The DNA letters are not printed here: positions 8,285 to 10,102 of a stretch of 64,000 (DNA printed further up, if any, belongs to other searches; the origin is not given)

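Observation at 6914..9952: Tandemly duplicated radical SAM enzymes fused to SCP2-like C-terminal domains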

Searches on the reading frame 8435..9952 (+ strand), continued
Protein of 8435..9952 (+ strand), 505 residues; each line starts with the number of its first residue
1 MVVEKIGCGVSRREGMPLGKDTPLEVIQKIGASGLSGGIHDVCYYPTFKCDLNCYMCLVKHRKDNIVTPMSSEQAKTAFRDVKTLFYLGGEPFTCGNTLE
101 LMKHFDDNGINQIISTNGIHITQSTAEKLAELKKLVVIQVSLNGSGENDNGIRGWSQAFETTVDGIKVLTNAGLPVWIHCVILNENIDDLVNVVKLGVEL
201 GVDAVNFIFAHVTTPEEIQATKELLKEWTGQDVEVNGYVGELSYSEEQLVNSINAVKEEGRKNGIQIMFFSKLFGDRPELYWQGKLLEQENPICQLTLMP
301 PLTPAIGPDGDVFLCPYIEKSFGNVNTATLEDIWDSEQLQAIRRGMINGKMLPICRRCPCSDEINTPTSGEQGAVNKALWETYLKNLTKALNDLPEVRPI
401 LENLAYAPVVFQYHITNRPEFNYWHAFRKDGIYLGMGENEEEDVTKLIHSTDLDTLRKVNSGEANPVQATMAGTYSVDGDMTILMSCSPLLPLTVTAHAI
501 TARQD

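Call 30: search_protein_families(library=ncbifam, proteins=[L014:3203-4702:+, L014:5715-7082:+, L014:7095-8495:+, L014:8530-9945:+, L014:12005-13177:+, L014:13207-14376:+, L014:14381-16432:+, L014:16543-17892:+, L014:17958-19337:+, L014:19796-21202:+], max_evalue=0.00001)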
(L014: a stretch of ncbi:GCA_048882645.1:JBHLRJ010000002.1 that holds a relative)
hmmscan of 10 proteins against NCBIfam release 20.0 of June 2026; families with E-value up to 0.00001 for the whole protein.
L014:3203-4702:+ (499 aa): 14 families
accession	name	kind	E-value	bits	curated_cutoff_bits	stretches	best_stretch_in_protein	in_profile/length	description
TIGR04190.1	B12_SAM_Ta0216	equivalog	3.2e-75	253.8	500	1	6-470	2-468/554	TIGR04190 family B12-binding domain/radical SAM domain protein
TIGR02026.1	BchE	equivalog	2.4e-22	79.5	481.35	1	15-263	5-240/497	magnesium-protoporphyrin IX monomethyl ester anaerobic oxidative cyclase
TIGR04367.1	HpnR_B12_rSAM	equivalog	4.2e-21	75.1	650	1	32-258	20-228/490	hopanoid C-3 methylase HpnR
TIGR04072.2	rSAM_ladder_B12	equivalog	6.8e-16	57.9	360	1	29-292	13-256/443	lipid biosynthesis B12-binding/radical SAM protein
NF038361.1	rSAM_Sden_1168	equivalog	1.3e-14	53.7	575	1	67-272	131-337/560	Sden_1168 family B12-binding radical SAM P-methyltransferase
TIGR04479.1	bcpD_PhpK_rSAM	subfamily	3.4e-14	52.1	600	1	33-293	71-317/504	PhpK family radical SAM P-methyltransferase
NF050148.1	rSAM_ApyD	equivalog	4.7e-14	51.7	750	1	94-265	91-248/645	RiPP biosynthesis radical SAM protein ApyD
NF033712.0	B12_rSAM_KedN5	subfamily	1.5e-12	46.6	700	1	70-231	56-220/624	KedN5 family methylcobalamin-dependent radical SAM C-methyltransferase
TIGR04385.1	B12_rSAM_cofa1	equivalog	5.1e-12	45.7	450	1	33-269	19-248/438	B12 lower ligand biosynthesis radical SAM protein BzaD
TIGR04013.1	B12_SAM_MJ_1487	hypoth_equivalog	2.2e-10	40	251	1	91-228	54-169/382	TIGR04013 family B12-binding domain/radical SAM domain-containing protein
TIGR03471.1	HpnJ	equivalog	1.3e-09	37.5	577.6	1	94-279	85-262/472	hopanoid biosynthesis associated radical SAM protein HpnJ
NF040542.1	rSAM_RCCLKC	equivalog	1.6e-08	34.1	450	1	74-259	46-223/423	arsinothricin biosynthesis radical SAM protein ArsL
TIGR03975.1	rSAM_ocin_1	subfamily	1.6e-08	33.5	281.85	1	92-268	143-316/606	RiPP maturation radical SAM C-methyltransferase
TIGR04295.1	B12_rSAM_oligo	hypoth_equivalog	2.2e-08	33.2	400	1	34-244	25-234/422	TIGR04295 family B12-binding domain-containing radical SAM protein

L014:5715-7082:+ (455 aa): 59 families (the best 25 are shown)
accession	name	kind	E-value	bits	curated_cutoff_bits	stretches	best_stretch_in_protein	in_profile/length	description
TIGR04054.1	rSAM_NirJ1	equivalog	3.7e-39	134.4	650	1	111-448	40-385/387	putative heme d1 biosynthesis radical SAM protein NirJ1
TIGR04545.1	rSAM_ahbD_hemeb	equivalog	8.1e-39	134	500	1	113-445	6-337/339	heme b synthase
TIGR04051.1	rSAM_NirJ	equivalog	3.2e-37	128.3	515.45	1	113-448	8-351/354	heme d1 biosynthesis radical SAM protein NirJ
TIGR04546.1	rSAM_ahbC_deAc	equivalog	3.8e-36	124.7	650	1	113-448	45-388/390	12,18-didecarboxysiroheme deacetylase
TIGR04055.1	rSAM_NirJ2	equivalog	5.4e-36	124.7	500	1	114-445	7-324/326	putative heme d1 biosynthesis radical SAM protein NirJ2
TIGR04347.1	pseudo_SAM_Halo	equivalog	2.7e-32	112.5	525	1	113-448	44-388/390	TIGR04347 family pseudo-SAM/SPASM protein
TIGR04053.2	TIGR04053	equivalog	5.2e-30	104.9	395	2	113-278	14-179/366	TIGR04053 family radical SAM/SPASM domain-containing protein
TIGR03962.1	mycofact_rSAM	equivalog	5.3e-30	104.7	265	1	109-427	14-315/339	mycofactocin radical SAM maturase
NF050035.1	rSAM_WgK_link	exception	4.1e-27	95.1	650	1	111-447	13-365/367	radical SAM/SPASM peptide maturase WgkB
TIGR04133.1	rSAM_w_lipo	hypoth_equivalog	1.8e-25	89.7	425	1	114-437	31-342/350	TIGR04133 family radical SAM/SPASM protein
TIGR02109.1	PQQ_syn_pqqE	equivalog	1e-24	87.1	381.35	1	112-270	12-167/358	pyrroloquinoline quinone biosynthesis protein PqqE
NF041298.1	rSAM_mat_DynA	equivalog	7.5e-23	81.1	450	1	114-435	8-331/356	dynobactin maturation radical SAM/SPASM protein DynA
TIGR04340.1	rSAM_ACGX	hypoth_equivalog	5.4e-22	78.5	400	1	107-446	3-340/341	radical SAM/SPASM domain protein, ACGX system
NF047865.1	rSAM_PapB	equivalog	5.5e-22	78.4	340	1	108-436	4-327/330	PapB family radical SAM/SPASM ranthipeptide maturase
TIGR04303.1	GeoRSP_rSAM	equivalog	1.1e-20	74.4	400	1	114-444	12-325/325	GeoRSP system radical SAM/SPASM protein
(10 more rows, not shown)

L014:7095-8495:+ (466 aa): 55 families (the best 25 are shown)
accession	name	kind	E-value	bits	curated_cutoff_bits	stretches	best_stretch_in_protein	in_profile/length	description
TIGR04545.1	rSAM_ahbD_hemeb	equivalog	2e-40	139.3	500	1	110-446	3-337/339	heme b synthase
TIGR04054.1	rSAM_NirJ1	equivalog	6.5e-35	120.5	650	1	109-448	38-384/387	putative heme d1 biosynthesis radical SAM protein NirJ1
TIGR04546.1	rSAM_ahbC_deAc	equivalog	3.9e-33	114.8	650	1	112-448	44-387/390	12,18-didecarboxysiroheme deacetylase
TIGR04055.1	rSAM_NirJ2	equivalog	1.7e-32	113.3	500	1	113-447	6-325/326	putative heme d1 biosynthesis radical SAM protein NirJ2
TIGR04051.1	rSAM_NirJ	equivalog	2.7e-31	108.8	515.45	1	114-449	9-351/354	heme d1 biosynthesis radical SAM protein NirJ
TIGR03962.1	mycofact_rSAM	equivalog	3.5e-31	108.6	265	1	98-436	4-322/339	mycofactocin radical SAM maturase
TIGR04053.2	TIGR04053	equivalog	3.9e-31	108.6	395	1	113-447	14-365/366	TIGR04053 family radical SAM/SPASM domain-containing protein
TIGR04133.1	rSAM_w_lipo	hypoth_equivalog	6.9e-27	94.3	425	1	112-425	29-330/350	TIGR04133 family radical SAM/SPASM protein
TIGR04303.1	GeoRSP_rSAM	equivalog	8.9e-27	94.5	400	1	112-445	10-325/325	GeoRSP system radical SAM/SPASM protein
TIGR04347.1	pseudo_SAM_Halo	equivalog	1.6e-25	90.2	525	1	112-449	43-388/390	TIGR04347 family pseudo-SAM/SPASM protein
TIGR04340.1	rSAM_ACGX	hypoth_equivalog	2e-25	89.7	400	1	108-447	4-340/341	radical SAM/SPASM domain protein, ACGX system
TIGR02109.1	PQQ_syn_pqqE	equivalog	2.9e-24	85.7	381.35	1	112-274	12-171/358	pyrroloquinoline quinone biosynthesis protein PqqE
TIGR04250.1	SCM_rSAM_ScmE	equivalog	1e-23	83.8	400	1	112-436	8-337/358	SynChlorMet cassette radical SAM/SPASM protein ScmE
NF050035.1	rSAM_WgK_link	exception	5.7e-23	81.5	650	1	110-448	12-365/367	radical SAM/SPASM peptide maturase WgkB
TIGR04251.1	SCM_rSAM_ScmF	equivalog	4.3e-22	79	400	1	110-446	7-341/353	SynChlorMet cassette radical SAM/SPASM protein ScmF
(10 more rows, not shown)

L014:8530-9945:+ (471 aa): 19 families
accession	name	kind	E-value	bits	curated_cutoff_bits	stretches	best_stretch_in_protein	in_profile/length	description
TIGR04072.2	rSAM_ladder_B12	equivalog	1.4e-80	271.1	360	1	2-436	1-405/443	lipid biosynthesis B12-binding/radical SAM protein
TIGR04385.1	B12_rSAM_cofa1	equivalog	3.9e-58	197.7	450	1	12-422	13-413/438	B12 lower ligand biosynthesis radical SAM protein BzaD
TIGR04479.1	bcpD_PhpK_rSAM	subfamily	3.2e-32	111.6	600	1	20-379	73-419/504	PhpK family radical SAM P-methyltransferase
TIGR03471.1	HpnJ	equivalog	2.4e-25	89.4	577.6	1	90-411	89-395/472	hopanoid biosynthesis associated radical SAM protein HpnJ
TIGR04428.1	B12_rSAM_trp_MT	equivalog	4.5e-25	88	500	2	13-166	10-161/558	tryptophan 2-C-methyltransferase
TIGR02026.1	BchE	equivalog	1.4e-24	86.8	481.35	1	9-326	13-320/497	magnesium-protoporphyrin IX monomethyl ester anaerobic oxidative cyclase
TIGR04367.1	HpnR_B12_rSAM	equivalog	2.3e-23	82.5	650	1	13-351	16-333/490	hopanoid C-3 methylase HpnR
NF045585.1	rSAM_slr0320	equivalog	3e-22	78.8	775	1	96-417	135-451/511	photosystem II high light acclimation radical SAM protein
NF038361.1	rSAM_Sden_1168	equivalog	2.9e-19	69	575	1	13-370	79-450/560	Sden_1168 family B12-binding radical SAM P-methyltransferase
TIGR03975.1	rSAM_ocin_1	subfamily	4.8e-19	68.3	281.85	1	90-361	149-420/606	RiPP maturation radical SAM C-methyltransferase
NF033712.0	B12_rSAM_KedN5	subfamily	1.2e-18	66.7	700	1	91-368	84-367/624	KedN5 family methylcobalamin-dependent radical SAM C-methyltransferase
NF050148.1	rSAM_ApyD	equivalog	2.6e-18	65.8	750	1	27-362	33-357/645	RiPP biosynthesis radical SAM protein ApyD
TIGR04013.1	B12_SAM_MJ_1487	hypoth_equivalog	5.5e-18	65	251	1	86-244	57-193/382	TIGR04013 family B12-binding domain/radical SAM domain-containing protein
NF033070.1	rSAM_AprD4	equivalog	5.9e-15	55.1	500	1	171-414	167-401/456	AprD4 family radical SAM diol-dehydratase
TIGR04190.1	B12_SAM_Ta0216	equivalog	2.1e-14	53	500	1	19-361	37-384/554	TIGR04190 family B12-binding domain/radical SAM domain protein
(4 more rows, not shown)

L014:12005-13177:+ (390 aa): 0 families

L014:13207-14376:+ (389 aa): 0 families

L014:14381-16432:+ (683 aa): 0 families

L014:16543-17892:+ (449 aa): 1 family
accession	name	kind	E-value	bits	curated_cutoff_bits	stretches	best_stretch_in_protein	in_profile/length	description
NF011996.0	PRK15452.1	equivalog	3.8e-09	35.9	534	1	28-131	42-139/449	prephenate-dependent tRNA uridine(34) hydroxylase TrhP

L014:17958-19337:+ (459 aa): 65 families (the best 25 are shown)
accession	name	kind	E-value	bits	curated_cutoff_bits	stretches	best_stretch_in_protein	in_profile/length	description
TIGR04545.1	rSAM_ahbD_hemeb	equivalog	3e-50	171.5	500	1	106-448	3-337/339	heme b synthase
TIGR04055.1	rSAM_NirJ2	equivalog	2.9e-46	158.5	500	1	107-449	4-325/326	putative heme d1 biosynthesis radical SAM protein NirJ2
TIGR04053.2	TIGR04053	equivalog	1.1e-44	153.2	395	2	99-295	4-195/366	TIGR04053 family radical SAM/SPASM domain-containing protein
TIGR04054.1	rSAM_NirJ1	equivalog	3.7e-42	144.3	650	1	105-449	38-383/387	putative heme d1 biosynthesis radical SAM protein NirJ1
TIGR03962.1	mycofact_rSAM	equivalog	6.4e-42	143.9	265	1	104-450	13-335/339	mycofactocin radical SAM maturase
TIGR04051.1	rSAM_NirJ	equivalog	1.1e-39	136.4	515.45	1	106-450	5-350/354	heme d1 biosynthesis radical SAM protein NirJ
TIGR04546.1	rSAM_ahbC_deAc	equivalog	1.8e-39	135.6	650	1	105-449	41-386/390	12,18-didecarboxysiroheme deacetylase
TIGR04303.1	GeoRSP_rSAM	equivalog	9.7e-39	133.8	400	1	102-447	4-325/325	GeoRSP system radical SAM/SPASM protein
TIGR04133.1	rSAM_w_lipo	hypoth_equivalog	3.2e-35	121.7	425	1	104-434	25-336/350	TIGR04133 family radical SAM/SPASM protein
TIGR04347.1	pseudo_SAM_Halo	equivalog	2.3e-34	119.3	525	1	105-451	40-388/390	TIGR04347 family pseudo-SAM/SPASM protein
NF050035.1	rSAM_WgK_link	exception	1.9e-29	102.8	650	1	108-450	14-365/367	radical SAM/SPASM peptide maturase WgkB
NF041298.1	rSAM_mat_DynA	equivalog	2.1e-27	96.1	450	1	110-455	8-348/356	dynobactin maturation radical SAM/SPASM protein DynA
TIGR04340.1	rSAM_ACGX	hypoth_equivalog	1.9e-26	93.1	400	1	104-449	4-340/341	radical SAM/SPASM domain protein, ACGX system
NF045574.1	sacti_mat_StsB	exception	2.5e-26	92.6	625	2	106-303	99-286/466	StsB family radical SAM/SPASM domain sactipeptide maturase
TIGR03942.1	sulfatase_rSAM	equivalog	1.6e-25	90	349.45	1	110-434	8-330/363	anaerobic sulfatase maturase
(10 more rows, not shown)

L014:19796-21202:+ (468 aa): 5 families
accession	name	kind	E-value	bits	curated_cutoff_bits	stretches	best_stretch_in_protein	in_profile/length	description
TIGR00387.1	glcD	equivalog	5.5e-34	117.7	567.9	1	43-261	1-210/413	glycolate oxidase subunit GlcD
NF008408.0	PRK11230.1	equivalog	1.1e-16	60.4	897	1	10-244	26-250/499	glycolate oxidase subunit GlcD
NF049975.1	2HglutDHaseYdiJ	equivalog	5.2e-13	47.7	1350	1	18-184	31-196/1018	D-2-hydroxyglutarate dehydrogenase YdiJ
NF008439.0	PRK11282.1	equivalog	2.5e-10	39.7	284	1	48-236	7-185/358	glycolate oxidase subunit GlcE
TIGR01679.1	bact_FAD_ox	subfamily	1.2e-07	31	292.25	1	39-230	11-187/419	FAD-linked oxidoreductase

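Call 31: search_protein_families(library=pfam, proteins=[L014:4890-5621:+, L014:12005-13177:+, L014:13207-14376:+, L014:14381-16432:+, L014:16543-17892:+, L014:17958-19337:+, L001:6174-7496:+, L001:8759-9997:+, L002:7296-8480:+], max_evalue=0.05)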
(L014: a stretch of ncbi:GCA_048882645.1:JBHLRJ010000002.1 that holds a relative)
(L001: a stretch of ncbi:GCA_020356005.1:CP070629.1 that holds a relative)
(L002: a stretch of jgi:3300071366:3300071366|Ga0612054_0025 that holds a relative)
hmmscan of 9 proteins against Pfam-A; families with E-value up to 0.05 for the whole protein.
L014:4890-5621:+ (243 aa): 0 families

L014:12005-13177:+ (390 aa): 1 family
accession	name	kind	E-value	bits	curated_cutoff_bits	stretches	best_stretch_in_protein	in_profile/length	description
PF11468.13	PTase_Orf2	-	6.2e-51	173.9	22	1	96-378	4-283/287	Aromatic prenyltransferase Orf2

L014:13207-14376:+ (389 aa): 1 family
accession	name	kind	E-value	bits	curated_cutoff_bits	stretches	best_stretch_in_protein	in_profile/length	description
PF01136.24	Peptidase_U32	-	0.0019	17.9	22.4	1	97-157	6-66/233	Peptidase family U32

L014:14381-16432:+ (683 aa): 4 families
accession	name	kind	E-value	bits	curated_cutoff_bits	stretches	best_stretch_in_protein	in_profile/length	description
PF01136.24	Peptidase_U32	-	7.5e-09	35.7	22.4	1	93-275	5-192/233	Peptidase family U32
PF11084.13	DUF2621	-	0.00022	21.6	27.7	1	424-504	56-136/139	Protein of unknown function (DUF2621)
PF02036.22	SCP2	-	0.014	16.1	21.3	1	577-670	11-100/101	SCP-2 sterol transfer family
PF03912.19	Psb28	-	0.03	15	25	0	528-578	56-104/106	Psb28 protein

L014:16543-17892:+ (449 aa): 2 families
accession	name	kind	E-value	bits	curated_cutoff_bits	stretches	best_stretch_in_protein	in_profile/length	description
PF01136.24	Peptidase_U32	-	1.9e-14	53.9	22.4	1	70-131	3-64/233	Peptidase family U32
PF11084.13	DUF2621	-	1.3e-05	25.6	27.7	1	373-432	56-115/139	Protein of unknown function (DUF2621)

L014:17958-19337:+ (459 aa): 4 families
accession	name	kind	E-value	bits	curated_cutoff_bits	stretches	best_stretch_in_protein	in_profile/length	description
PF04055.27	Radical_SAM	-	3.6e-27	96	29.5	1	108-273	2-165/166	Radical SAM superfamily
PF13186.11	SPASM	-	6e-10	39.7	21.5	1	359-418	1-66/67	Iron-sulfur cluster-binding domain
PF11084.13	DUF2621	-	4.6e-07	30.4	27.7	1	3-83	57-137/139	Protein of unknown function (DUF2621)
PF13353.11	Fer4_12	-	0.0016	19.1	22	1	111-201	13-97/137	4Fe-4S single cluster domain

L001:6174-7496:+ (440 aa): 3 families
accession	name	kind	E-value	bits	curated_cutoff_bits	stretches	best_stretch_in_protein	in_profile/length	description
PF02492.25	cobW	-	0.0001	22.4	20.7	1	236-296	116-179/180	CobW/HypB/UreG, nucleotide-binding domain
PF02606.20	LpxK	-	0.00022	20.9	27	0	95-155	7-71/328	Tetraacyldisaccharide-1-P 4'-kinase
PF01656.29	CbiA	-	0.0051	17.2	25.4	1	123-155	1-33/125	CobQ/CobB/MinD/ParA nucleotide binding domain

L001:8759-9997:+ (412 aa): 2 families
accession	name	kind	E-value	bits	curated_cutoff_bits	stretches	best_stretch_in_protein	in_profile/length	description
PF11468.13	PTase_Orf2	-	1.6e-56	192.3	22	1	8-291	2-283/287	Aromatic prenyltransferase Orf2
PF11084.13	DUF2621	-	0.0055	17.2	27.7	1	323-405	56-138/139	Protein of unknown function (DUF2621)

L002:7296-8480:+ (394 aa): 1 family
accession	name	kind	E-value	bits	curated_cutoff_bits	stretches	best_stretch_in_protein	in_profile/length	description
PF11468.13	PTase_Orf2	-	1.9e-52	178.9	22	1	98-381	2-283/287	Aromatic prenyltransferase Orf2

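Call 33: predict_structure(alignment_id=A1)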
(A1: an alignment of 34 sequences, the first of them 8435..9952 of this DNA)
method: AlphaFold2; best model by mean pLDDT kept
length: 505 residues; sequences in the alignment: 34
mean_pLDDT: 88.4   pTM: 0.72
mean pLDDT of the five models: 88.4, 86.4, 86.4, 86.0, 85.7
residues with pLDDT >= 90: 322; 70-90: 150; 50-70: 16; < 50: 17
segments of 3 or more residues with pLDDT < 50: 1-9, 367-373
pLDDT, mean of each block of 10 residues (from residue 1): 36 73 81 86 91 84 86 94 88 83 95 93 94 94 94 94 97 95 96 98 93 95 96 91 97 94 86 92 94 90 92 92 95 94 94 94 65 68 95 94 89 91 95 95 90 87 72 77 85 87 70
secondary structure, 60 per line:
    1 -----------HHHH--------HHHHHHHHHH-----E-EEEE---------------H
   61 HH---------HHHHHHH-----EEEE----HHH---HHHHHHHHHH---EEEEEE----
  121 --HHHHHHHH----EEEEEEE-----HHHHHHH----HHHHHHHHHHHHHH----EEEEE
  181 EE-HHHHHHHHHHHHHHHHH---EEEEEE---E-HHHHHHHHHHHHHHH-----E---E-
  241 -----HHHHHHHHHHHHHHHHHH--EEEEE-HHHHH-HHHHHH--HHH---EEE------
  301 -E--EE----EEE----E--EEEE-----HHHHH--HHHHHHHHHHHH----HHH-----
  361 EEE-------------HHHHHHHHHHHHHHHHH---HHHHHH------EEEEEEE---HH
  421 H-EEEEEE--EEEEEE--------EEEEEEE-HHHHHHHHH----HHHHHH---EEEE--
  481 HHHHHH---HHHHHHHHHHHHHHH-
elements in order: H12-15 H24-33 E41-44 H72-78 E84-87 H98-107 E111-116 H123-130 E135-141 H147-153 H158-171 E176-182 H184-200 E204-209 H215-229 H246-263 E266-270 H272-276 H278-283 E292-294 E311-313 E321-324 H330-334 H337-348 E361-363 H377-393 H397-402 E409-415 E423-428 E431-436 E445-451 H453-461 H466-471 E475-478 H481-486 H490-504

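Call 35: find_encoding_contigs(protein=P0017, flank=10000, max_places=2)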
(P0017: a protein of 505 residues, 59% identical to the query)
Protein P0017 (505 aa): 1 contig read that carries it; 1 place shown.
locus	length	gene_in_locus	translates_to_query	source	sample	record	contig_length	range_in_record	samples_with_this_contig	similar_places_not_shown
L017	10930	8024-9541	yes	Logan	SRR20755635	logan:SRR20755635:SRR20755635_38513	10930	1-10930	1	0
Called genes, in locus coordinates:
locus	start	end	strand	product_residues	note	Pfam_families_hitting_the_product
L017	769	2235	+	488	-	PF02310:B12-binding, PF04055:Radical_SAM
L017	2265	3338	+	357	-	-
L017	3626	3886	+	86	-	PF11084:DUF2621 (weak)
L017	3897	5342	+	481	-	PF01136:Peptidase_U32, PF11084:DUF2621 (weak)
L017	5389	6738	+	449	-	PF04055:Radical_SAM, PF13186:SPASM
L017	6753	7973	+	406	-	PF11468:PTase_Orf2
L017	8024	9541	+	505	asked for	PF04055:Radical_SAM, PF13186:SPASM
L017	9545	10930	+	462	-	?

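Call 36: find_encoding_contigs(protein=P0022, flank=10000, max_places=2)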
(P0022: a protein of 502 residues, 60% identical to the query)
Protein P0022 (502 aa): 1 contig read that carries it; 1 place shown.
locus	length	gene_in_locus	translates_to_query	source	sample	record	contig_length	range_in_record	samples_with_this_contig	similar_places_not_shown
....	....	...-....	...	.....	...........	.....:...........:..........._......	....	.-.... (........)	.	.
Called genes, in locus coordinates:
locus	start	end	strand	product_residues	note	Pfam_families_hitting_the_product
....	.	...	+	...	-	?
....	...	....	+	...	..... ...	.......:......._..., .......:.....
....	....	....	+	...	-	-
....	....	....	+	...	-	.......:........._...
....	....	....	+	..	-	-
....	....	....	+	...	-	?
